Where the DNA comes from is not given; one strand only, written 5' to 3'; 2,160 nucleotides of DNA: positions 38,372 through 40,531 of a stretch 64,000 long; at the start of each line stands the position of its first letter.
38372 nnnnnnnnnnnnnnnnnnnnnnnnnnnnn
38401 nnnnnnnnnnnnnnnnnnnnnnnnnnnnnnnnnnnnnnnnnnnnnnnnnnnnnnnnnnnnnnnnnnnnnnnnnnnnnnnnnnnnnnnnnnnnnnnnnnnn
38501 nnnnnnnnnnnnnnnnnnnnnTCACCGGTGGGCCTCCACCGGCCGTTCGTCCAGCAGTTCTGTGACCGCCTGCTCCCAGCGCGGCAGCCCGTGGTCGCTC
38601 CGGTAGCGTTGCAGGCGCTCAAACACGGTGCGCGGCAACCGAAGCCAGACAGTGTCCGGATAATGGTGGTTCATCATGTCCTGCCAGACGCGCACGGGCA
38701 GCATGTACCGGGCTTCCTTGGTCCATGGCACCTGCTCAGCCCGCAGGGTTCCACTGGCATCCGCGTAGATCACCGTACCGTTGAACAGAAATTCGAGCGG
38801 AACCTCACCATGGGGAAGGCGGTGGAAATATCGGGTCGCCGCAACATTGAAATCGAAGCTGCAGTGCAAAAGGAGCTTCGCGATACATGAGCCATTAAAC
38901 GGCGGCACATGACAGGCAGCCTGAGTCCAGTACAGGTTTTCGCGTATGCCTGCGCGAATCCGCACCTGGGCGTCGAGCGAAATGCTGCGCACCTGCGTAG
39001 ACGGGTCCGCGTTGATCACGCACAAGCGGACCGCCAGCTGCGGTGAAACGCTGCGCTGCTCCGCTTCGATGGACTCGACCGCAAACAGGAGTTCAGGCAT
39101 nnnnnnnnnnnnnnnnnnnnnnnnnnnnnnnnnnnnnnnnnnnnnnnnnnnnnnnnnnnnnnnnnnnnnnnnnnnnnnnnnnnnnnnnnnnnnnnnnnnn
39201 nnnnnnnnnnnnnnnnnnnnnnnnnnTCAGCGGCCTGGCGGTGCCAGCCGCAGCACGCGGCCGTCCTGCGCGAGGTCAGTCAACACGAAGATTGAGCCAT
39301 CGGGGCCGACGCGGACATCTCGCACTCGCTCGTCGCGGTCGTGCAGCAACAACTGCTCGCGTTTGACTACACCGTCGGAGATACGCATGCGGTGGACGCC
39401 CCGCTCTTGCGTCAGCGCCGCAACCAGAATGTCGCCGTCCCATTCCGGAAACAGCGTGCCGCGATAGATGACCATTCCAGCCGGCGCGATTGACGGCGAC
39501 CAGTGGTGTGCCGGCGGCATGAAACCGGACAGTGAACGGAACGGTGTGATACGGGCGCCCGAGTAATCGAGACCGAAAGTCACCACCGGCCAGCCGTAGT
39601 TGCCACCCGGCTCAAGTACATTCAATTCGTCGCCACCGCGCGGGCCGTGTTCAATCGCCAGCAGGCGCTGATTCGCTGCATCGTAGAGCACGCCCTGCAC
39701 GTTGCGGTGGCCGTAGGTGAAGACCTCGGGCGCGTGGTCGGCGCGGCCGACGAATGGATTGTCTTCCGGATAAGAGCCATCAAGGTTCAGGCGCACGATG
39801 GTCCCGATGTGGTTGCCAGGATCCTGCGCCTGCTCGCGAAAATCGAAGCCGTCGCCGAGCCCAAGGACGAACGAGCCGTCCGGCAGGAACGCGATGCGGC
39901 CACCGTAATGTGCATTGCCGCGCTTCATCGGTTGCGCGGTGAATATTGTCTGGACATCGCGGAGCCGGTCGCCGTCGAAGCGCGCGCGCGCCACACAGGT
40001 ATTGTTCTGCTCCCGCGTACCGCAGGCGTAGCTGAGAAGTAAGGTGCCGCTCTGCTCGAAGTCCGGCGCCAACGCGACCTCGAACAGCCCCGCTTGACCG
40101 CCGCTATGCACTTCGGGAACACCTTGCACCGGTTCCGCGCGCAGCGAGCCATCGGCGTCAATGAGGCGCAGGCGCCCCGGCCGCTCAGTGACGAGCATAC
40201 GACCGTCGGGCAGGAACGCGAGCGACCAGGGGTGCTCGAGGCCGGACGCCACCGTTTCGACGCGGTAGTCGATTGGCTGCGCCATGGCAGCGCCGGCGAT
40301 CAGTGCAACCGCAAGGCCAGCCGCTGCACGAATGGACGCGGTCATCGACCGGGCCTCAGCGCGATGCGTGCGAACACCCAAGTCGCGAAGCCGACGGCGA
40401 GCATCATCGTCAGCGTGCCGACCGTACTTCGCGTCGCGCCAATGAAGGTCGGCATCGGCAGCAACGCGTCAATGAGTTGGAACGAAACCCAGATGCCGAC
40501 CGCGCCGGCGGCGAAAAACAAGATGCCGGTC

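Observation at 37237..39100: Two uncharacterised cytoplasmic proteins translationally coupled to periplasmic Cu,Zn superoxide dismutase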

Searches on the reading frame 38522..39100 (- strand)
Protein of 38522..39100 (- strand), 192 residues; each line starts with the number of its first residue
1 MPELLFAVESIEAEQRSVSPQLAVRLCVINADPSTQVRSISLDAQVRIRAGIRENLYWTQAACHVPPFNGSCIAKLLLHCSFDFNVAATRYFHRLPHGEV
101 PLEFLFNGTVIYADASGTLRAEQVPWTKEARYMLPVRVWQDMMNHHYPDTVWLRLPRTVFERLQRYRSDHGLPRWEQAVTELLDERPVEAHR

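Call 5: search_protein_families(library=pfam, proteins=[window:38522-39100:-], max_evalue=0.1)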
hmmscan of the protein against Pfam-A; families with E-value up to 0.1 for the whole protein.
window:38522-39100:- (192 aa): 2 families
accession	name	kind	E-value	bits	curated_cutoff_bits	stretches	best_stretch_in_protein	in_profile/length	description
PF19562.4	DUF6084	-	3.2e-60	203.7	25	2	54-187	77-209/213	Family of unknown function (DUF6084)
PF19813.4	DUF6296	-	0.089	13.3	27.2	0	107-122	35-50/78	Family of unknown function (DUF6296)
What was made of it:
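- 38522..39100 (-): Protein A: a short-form DUF6084 protein of 192 aa. It lacks the roughly 24-residue insertion found in hydrogenase-linked members. Pfam PF19562 3.2e-60 (call 5).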

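Call 6: search_protein_families(library=ncbifam, proteins=[window:38522-39100:-], max_evalue=0.1)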
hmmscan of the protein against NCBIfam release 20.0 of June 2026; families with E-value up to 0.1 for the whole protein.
window:38522-39100:- (192 aa): 0 families

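Call 40: search_solved_structures(query=window:38522-39100:-, max_evalue=1)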
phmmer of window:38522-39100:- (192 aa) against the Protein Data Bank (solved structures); distinct sequences matched with E-value up to 1: 0.

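Call 42: find_homologous_proteins(query=window:38522-39100:-)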
Query window:38522-39100:- (192 aa): 10 proteins with E <= 0.001 among 132 candidates.
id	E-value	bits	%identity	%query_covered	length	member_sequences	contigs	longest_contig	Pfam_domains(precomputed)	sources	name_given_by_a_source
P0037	4.6e-116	403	92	100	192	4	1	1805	PF19562.5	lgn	-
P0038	1.4e-110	385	86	100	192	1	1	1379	PF19562.5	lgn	-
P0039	4.8e-90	318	73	97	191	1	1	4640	PF19562.5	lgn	-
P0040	3.1e-64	234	57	96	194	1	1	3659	PF19562.5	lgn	-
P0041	1.9e-63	232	57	96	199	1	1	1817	PF19562.5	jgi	jgi:hypothetical protein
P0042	2.4e-44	169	43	96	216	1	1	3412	PF19562.5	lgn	-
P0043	9.6e-40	154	39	95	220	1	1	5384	PF19562.5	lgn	-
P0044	3.2e-36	143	37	99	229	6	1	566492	PF19562.5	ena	-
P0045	6.4e-35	139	38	93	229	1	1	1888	PF19562.5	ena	-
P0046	1.7e-31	127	38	95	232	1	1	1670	PF19562.5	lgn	-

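Call 43: find_encoding_contigs(protein=P0040, flank=6000, max_places=3)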
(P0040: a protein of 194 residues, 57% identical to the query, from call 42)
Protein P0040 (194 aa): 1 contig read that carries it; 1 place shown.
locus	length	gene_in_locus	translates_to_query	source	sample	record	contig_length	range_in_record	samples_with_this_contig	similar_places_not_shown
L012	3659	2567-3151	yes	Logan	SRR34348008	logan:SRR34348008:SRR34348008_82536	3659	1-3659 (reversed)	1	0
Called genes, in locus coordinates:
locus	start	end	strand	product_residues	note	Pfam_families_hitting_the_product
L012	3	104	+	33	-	?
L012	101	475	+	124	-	-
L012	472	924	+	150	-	PF09990:DUF2231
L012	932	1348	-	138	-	PF03653:UPF0093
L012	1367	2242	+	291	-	PF09678:Caa3_CtaG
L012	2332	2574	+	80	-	-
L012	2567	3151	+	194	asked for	PF19562:DUF6084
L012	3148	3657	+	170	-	?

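Call 44: find_encoding_contigs(protein=P0037, flank=6000, max_places=3)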
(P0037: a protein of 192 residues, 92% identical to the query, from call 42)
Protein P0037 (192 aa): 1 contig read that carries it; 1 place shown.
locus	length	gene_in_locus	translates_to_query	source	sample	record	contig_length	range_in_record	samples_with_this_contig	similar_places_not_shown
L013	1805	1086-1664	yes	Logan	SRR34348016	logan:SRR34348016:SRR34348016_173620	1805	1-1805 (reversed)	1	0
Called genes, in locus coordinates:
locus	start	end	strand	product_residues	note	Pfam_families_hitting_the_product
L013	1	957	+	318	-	?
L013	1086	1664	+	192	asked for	PF19562:DUF6084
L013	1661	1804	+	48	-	?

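Call 45: find_encoding_contigs(protein=P0041, flank=6000, max_places=3)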
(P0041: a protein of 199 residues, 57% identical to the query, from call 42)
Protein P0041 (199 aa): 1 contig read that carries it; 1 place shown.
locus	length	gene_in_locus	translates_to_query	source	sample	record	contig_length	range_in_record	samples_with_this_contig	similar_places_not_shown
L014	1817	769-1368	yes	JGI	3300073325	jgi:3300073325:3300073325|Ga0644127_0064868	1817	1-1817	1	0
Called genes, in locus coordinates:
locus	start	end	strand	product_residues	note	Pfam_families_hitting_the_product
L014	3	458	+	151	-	?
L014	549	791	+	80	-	-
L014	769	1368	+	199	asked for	PF19562:DUF6084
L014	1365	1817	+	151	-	?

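Call 50: search_protein_families(library=pfam, proteins=[L012:2332-2574:+, L012:101-475:+], max_evalue=0.01)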
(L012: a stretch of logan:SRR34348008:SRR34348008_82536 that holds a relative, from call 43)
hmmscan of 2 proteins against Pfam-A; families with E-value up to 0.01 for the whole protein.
L012:2332-2574:+ (80 aa): 0 families

L012:101-475:+ (124 aa): 0 families

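Call 56: predict_structure(alignment_id=A3)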
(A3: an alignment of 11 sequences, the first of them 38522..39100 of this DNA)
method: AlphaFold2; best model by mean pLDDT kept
length: 192 residues; sequences in the alignment: 11
mean_pLDDT: 82.5   pTM: 0.70
mean pLDDT of the five models: 82.5, 81.5, 80.9, 78.9, 77.2
residues with pLDDT >= 90: 87; 70-90: 68; 50-70: 30; < 50: 7
segments of 3 or more residues with pLDDT < 50: 189-192
pLDDT, mean of each block of 10 residues (from residue 1): 94 88 96 93 89 69 94 93 72 76 95 95 94 90 76 57 78 71 56 37
secondary structure, 60 per line:
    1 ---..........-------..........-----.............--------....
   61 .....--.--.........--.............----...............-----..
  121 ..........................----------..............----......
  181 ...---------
elements in order: E4-13 E21-30 E36-48 E57-65 E71-79 H82-94 E99-113 E119-135 H136-146 H157-170 H175-183

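Call 61: fold_search(model_id=the predicted structure, library=pdb)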
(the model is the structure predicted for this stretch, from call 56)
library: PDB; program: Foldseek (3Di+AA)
matches with E <= 10: 1351; with E <= 0.001: 31
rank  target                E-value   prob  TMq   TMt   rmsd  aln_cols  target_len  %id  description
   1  2wlj_B                9.1e-05  1.00  0.31  0.24   7.3       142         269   12  Potassium channel from Magnetospirillum magnetotacticum (released 2010-06-09)
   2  1xl4_A                1.2e-04  1.00  0.32  0.24   6.5       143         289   13  Intermediate gating structure 1 of the inwardly rectifying K+ channel KirBac3.1 (released 2004-12-07)
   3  7n9l                  1.8e-04  1.00  0.33  0.25   6.6       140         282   14  KirBac3.1 C71S C262S (released 2021-12-29)
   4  2wlj_A                1.8e-04  1.00  0.32  0.25   6.5       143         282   15  Potassium channel from Magnetospirillum magnetotacticum (released 2010-06-09)
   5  7adi_A                1.9e-04  1.00  0.33  0.26   6.6       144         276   12  KirBac3.1 W46R: role of a highly conserved tryptophan at the membrane-water interface of Kir channel (released 2022-01-12)
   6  1xl4_B                2.2e-04  1.00  0.32  0.24   7.0       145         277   15  Intermediate gating structure 1 of the inwardly rectifying K+ channel KirBac3.1 (released 2004-12-07)
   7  7n9k                  2.7e-04  1.00  0.33  0.25   6.6       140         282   14  KirBac3.1 L124M mutant (released 2021-12-29)
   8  2x6b                  2.7e-04  1.00  0.32  0.24   6.4       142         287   14  Potassium Channel from Magnetospirillum Magnetotacticum (released 2010-06-23)
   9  4lp8                  2.7e-04  1.00  0.31  0.24   7.4       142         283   10  A Novel Open-State Crystal Structure of the Prokaryotic Inward Rectifier KirBac3.1 (released 2013-11-20)
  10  1yyc_MODEL_1_A        3.4e-04  1.00  0.32  0.34   6.8       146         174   10  Solution Structure of a putative late embryogenesis abundant (LEA) protein At2g46140.1 (released 2005-04-05)
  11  6o9v_B                3.4e-04  1.00  0.32  0.24   6.5       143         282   13  KirBac3.1 mutant at a resolution of 3.1 Angstroms (released 2020-05-27)
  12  2wlo_B                3.6e-04  1.00  0.33  0.26   6.5       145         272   13  POTASSIUM CHANNEL FROM MAGNETOSPIRILLUM MAGNETOTACTICUM (released 2010-06-23)
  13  2x6c                  3.8e-04  1.00  0.33  0.26   6.4       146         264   13  Potassium Channel from Magnetospirillum Magnetotacticum (released 2010-06-23)
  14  2wli_A                4.5e-04  1.00  0.31  0.24   7.3       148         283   12  POTASSIUM CHANNEL FROM MAGNETOSPIRILLUM MAGNETOTACTICUM (released 2010-06-09)
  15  7adi_B                5.0e-04  1.00  0.33  0.26   6.5       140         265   12  KirBac3.1 W46R: role of a highly conserved tryptophan at the membrane-water interface of Kir channel (released 2022-01-12)
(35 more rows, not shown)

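Call 76: search_protein_families(library=pfam, proteins=[L012:3148-3657:+], max_evalue=0.01)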
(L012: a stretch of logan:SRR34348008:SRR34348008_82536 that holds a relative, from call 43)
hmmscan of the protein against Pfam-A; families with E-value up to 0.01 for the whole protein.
L012:3148-3657:+ (170 aa): 1 family
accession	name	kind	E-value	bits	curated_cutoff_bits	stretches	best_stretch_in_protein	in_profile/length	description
PF01750.23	HycI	-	2.7e-08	34.2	23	1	22-154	1-128/130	Hydrogenase maturation protease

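Call 85: search_protein_families(library=padloc, proteins=[window:38522-39100:-], max_evalue=0.01)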
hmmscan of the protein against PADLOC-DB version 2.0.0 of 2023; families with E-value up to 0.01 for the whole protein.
window:38522-39100:- (192 aa): 0 families

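Call 86: search_protein_families(library=ncbifam, proteins=[L012:3148-3657:+], max_evalue=0.01)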
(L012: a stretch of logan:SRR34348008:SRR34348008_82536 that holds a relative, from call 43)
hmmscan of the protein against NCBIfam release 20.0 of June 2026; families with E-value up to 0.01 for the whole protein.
L012:3148-3657:+ (170 aa): 7 families
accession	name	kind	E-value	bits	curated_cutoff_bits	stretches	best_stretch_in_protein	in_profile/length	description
TIGR00072.1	hydrog_prot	superfamily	2.3e-25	89.3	47.45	1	6-155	1-143/145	hydrogenase maturation protease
TIGR00130.1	frhD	equivalog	2e-14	53.9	134.95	1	2-157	2-151/153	coenzyme F420-reducing hydrogenase, FrhD protein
NF045519.1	NiFeSe_H2_mat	exception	3.1e-14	53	190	1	4-161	2-151/152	NiFeSe hydrogenase maturation protease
TIGR00140.1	hupD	subfamily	3.3e-13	49.8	151.8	1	5-155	1-145/151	HyaD/HybD family hydrogenase maturation endopeptidase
NF007616.0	PRK10264.1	equivalog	4.2e-09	36.4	261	1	3-76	4-77/195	hydrogenase 1 maturation protease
NF007777.0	PRK10466.1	equivalog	4.6e-07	29.7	190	1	4-157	2-149/164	HyaD/HybD family hydrogenase maturation endopeptidase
TIGR00142.1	hycI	equivalog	0.00087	19.1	119.1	1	6-154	2-139/146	hydrogenase maturation peptidase HycI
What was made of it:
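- On HycI/HupD hydrogenase maturation endopeptidase (gene after A in L012/L014; not present in the window): The protein is below the hupD subfamily cut-off (calls 76, 86).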

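Call 87: list_cluster_members(proteins=[P0001, window:38522-39100:-])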
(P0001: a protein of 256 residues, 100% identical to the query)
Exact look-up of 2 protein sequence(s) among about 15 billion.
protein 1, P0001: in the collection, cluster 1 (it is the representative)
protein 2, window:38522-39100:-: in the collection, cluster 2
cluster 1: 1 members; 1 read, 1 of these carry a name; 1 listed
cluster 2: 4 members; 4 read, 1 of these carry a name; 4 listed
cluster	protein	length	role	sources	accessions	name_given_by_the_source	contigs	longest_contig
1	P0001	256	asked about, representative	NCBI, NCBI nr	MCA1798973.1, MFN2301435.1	MAG: hypothetical protein LC632_05800 [Xanthomonadaceae bacterium] | hypothetical protein [Xanthomonadaceae bacterium]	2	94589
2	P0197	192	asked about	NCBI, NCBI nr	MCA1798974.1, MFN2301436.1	MAG: DUF6084 family protein [Xanthomonadaceae bacterium] | DUF6084 family protein [Xanthomonadaceae bacterium]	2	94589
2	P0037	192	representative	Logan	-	-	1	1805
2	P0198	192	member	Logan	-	-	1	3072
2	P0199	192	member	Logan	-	-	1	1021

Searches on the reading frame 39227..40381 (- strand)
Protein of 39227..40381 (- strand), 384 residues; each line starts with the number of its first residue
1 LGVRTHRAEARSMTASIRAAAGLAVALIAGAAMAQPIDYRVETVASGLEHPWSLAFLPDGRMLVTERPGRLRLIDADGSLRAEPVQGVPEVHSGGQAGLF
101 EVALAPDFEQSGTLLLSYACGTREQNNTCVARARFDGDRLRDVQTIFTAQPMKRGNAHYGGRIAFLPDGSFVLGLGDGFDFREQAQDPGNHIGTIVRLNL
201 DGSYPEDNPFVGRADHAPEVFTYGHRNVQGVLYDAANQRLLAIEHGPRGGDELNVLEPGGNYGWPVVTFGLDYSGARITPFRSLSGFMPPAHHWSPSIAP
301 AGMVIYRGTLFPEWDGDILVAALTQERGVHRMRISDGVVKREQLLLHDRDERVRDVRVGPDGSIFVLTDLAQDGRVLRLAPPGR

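Call 5: search_protein_families(library=pfam, proteins=[window:39227-40381:-], max_evalue=0.1)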
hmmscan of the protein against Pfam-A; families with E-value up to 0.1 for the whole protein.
window:39227-40381:- (384 aa): 3 families
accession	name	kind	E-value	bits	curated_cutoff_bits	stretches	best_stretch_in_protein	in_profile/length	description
PF07995.17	GSDH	-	2e-122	409.1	25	1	48-378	1-332/332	Glucose / Sorbosone dehydrogenase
PF00400.38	WD40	-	0.0085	17.1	27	0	52-65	15-28/39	WD domain, G-beta repeat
PF23500.1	DUF7133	-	0.016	15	27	0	299-367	267-345/385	Domain of unknown function (DUF7133)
